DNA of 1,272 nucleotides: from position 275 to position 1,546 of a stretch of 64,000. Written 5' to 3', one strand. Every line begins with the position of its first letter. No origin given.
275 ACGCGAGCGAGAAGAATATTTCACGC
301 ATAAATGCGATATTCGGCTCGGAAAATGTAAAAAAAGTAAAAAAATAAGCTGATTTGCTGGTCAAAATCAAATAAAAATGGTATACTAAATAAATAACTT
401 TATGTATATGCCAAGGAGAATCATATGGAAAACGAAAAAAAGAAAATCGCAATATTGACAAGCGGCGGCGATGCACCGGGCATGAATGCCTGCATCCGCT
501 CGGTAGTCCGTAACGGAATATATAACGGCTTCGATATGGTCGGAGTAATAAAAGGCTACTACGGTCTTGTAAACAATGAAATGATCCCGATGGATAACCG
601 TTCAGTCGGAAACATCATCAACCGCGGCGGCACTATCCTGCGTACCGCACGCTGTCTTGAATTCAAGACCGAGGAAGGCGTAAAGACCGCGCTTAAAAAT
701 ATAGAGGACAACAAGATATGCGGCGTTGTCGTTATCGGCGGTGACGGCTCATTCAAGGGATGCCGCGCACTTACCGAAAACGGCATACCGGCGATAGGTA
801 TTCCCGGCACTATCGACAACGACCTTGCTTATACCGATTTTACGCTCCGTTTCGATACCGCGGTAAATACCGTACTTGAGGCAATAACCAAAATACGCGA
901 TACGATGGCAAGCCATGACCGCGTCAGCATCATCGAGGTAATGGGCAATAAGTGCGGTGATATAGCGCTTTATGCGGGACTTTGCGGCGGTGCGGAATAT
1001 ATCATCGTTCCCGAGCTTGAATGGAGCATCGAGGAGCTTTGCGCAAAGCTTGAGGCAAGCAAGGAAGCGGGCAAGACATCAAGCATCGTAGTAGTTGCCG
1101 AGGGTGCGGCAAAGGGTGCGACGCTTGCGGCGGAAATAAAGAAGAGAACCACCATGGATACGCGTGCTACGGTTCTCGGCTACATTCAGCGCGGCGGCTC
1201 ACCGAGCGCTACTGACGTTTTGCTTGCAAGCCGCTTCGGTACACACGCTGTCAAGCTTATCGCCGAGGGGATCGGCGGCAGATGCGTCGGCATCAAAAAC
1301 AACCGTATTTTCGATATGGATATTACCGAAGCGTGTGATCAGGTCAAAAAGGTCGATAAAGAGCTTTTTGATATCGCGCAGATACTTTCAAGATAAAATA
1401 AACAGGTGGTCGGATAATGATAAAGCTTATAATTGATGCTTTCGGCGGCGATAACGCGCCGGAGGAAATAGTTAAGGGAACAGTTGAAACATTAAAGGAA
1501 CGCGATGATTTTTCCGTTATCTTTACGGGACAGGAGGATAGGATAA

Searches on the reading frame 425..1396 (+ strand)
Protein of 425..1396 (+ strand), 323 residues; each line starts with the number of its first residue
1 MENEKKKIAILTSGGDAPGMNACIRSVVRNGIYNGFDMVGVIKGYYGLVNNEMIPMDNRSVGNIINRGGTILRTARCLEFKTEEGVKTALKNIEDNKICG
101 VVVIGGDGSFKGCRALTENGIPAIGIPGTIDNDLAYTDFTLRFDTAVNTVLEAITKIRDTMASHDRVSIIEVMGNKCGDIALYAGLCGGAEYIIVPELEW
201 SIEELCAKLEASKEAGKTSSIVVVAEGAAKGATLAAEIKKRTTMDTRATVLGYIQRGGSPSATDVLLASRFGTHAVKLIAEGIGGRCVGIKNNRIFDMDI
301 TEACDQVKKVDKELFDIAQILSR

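Call 37: find_encoding_contigs(protein=window:425-1396:+, flank=10000, max_places=3)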
Protein window:425-1396:+ (323 aa): no gene with exactly this product is on record in the collection.
